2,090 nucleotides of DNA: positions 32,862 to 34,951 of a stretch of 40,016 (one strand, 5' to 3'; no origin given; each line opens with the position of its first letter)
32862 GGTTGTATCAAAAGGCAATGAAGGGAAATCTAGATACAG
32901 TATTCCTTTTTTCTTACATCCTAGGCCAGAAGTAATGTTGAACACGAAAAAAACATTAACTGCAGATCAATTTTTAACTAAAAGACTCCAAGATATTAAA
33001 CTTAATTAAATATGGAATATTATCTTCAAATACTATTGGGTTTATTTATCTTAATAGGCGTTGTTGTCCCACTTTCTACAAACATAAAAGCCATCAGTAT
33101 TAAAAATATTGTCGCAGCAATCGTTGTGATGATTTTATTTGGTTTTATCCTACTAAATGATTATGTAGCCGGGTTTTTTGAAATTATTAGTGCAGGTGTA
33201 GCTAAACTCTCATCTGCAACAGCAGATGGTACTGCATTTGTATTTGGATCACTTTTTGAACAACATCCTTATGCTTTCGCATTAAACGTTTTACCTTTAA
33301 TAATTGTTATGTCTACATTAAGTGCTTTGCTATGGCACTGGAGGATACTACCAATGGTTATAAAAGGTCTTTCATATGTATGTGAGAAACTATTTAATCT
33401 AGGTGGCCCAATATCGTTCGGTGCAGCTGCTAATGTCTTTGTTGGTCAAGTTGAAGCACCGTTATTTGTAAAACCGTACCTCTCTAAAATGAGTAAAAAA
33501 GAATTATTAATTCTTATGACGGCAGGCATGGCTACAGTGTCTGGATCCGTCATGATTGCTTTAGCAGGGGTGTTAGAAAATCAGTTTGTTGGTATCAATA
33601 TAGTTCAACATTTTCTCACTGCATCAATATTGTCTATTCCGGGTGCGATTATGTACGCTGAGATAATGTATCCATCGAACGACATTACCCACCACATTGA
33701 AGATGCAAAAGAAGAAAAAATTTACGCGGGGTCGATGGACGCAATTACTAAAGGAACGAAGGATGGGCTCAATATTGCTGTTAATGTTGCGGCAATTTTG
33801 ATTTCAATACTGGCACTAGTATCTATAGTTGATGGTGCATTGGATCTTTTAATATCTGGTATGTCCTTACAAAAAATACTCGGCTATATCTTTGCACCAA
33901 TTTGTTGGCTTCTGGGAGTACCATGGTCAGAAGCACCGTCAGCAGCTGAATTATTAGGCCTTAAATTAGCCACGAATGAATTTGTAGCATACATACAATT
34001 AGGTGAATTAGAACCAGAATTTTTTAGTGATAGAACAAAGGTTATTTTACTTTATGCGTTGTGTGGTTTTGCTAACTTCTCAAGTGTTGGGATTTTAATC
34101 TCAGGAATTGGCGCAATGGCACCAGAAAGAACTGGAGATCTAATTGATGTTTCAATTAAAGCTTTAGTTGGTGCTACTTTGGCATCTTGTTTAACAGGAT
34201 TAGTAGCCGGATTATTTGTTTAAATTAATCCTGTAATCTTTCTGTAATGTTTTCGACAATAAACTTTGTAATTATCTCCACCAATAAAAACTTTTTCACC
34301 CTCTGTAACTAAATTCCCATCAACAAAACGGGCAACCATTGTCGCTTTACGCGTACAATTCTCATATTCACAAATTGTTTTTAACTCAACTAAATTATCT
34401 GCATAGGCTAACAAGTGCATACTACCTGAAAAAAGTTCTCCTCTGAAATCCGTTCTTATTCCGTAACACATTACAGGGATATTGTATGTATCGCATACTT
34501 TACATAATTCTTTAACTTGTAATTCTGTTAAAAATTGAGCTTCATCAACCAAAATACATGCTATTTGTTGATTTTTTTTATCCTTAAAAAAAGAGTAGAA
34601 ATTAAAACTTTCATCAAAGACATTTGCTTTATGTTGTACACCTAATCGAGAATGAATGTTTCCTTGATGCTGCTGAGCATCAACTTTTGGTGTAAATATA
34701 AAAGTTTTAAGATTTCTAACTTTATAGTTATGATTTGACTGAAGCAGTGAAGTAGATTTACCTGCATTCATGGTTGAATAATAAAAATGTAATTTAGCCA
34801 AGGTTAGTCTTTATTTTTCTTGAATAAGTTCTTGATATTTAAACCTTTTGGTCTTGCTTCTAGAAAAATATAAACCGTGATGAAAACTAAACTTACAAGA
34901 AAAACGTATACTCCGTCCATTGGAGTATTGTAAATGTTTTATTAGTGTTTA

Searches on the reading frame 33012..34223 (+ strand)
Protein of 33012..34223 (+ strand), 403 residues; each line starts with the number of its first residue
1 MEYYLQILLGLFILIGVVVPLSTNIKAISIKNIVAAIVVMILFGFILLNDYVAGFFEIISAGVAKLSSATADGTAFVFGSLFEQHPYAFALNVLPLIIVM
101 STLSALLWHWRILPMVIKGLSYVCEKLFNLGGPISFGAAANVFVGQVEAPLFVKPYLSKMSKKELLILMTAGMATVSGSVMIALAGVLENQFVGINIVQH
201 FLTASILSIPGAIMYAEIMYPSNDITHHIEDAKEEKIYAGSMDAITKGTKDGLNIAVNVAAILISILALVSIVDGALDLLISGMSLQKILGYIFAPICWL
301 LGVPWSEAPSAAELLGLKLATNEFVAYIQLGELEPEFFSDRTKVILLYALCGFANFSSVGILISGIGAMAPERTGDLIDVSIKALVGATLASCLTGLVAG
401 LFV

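Call 27: search_protein_families(library=pfam, proteins=[window:33012-34223:+], max_evalue=0.01)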
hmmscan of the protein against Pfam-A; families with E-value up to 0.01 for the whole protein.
window:33012-34223:+ (403 aa): 3 families
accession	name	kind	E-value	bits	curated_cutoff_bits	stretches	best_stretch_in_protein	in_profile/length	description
PF07662.18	Nucleos_tra2_C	-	3.7e-67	226.5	32.3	1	200-400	1-213/213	Na+ dependent nucleoside transporter C-terminus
PF07670.19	Gate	-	3.9e-12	47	29.6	1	91-188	2-101/104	Nucleoside recognition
PF01773.25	Nucleos_tra2_N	-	2.1e-10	41.4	27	1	9-81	1-74/74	Na+ dependent nucleoside transporter N-terminus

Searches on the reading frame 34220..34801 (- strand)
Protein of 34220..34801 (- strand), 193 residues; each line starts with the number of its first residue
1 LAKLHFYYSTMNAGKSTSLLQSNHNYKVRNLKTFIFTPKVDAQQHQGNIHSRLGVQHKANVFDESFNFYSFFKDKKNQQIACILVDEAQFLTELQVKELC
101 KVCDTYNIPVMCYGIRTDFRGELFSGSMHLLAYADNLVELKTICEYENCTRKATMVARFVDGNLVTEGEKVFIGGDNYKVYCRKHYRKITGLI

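Call 27: search_protein_families(library=pfam, proteins=[window:34220-34801:-], max_evalue=0.01)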
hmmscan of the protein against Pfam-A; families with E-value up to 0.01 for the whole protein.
window:34220-34801:- (193 aa): 2 families
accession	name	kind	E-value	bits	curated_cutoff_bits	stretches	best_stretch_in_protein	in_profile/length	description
PF00265.24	TK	-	1.6e-46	158.8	20.6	1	2-186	1-176/176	Thymidine kinase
PF13401.12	AAA_22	-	0.0044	17.8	27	1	13-112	16-120/130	AAA domain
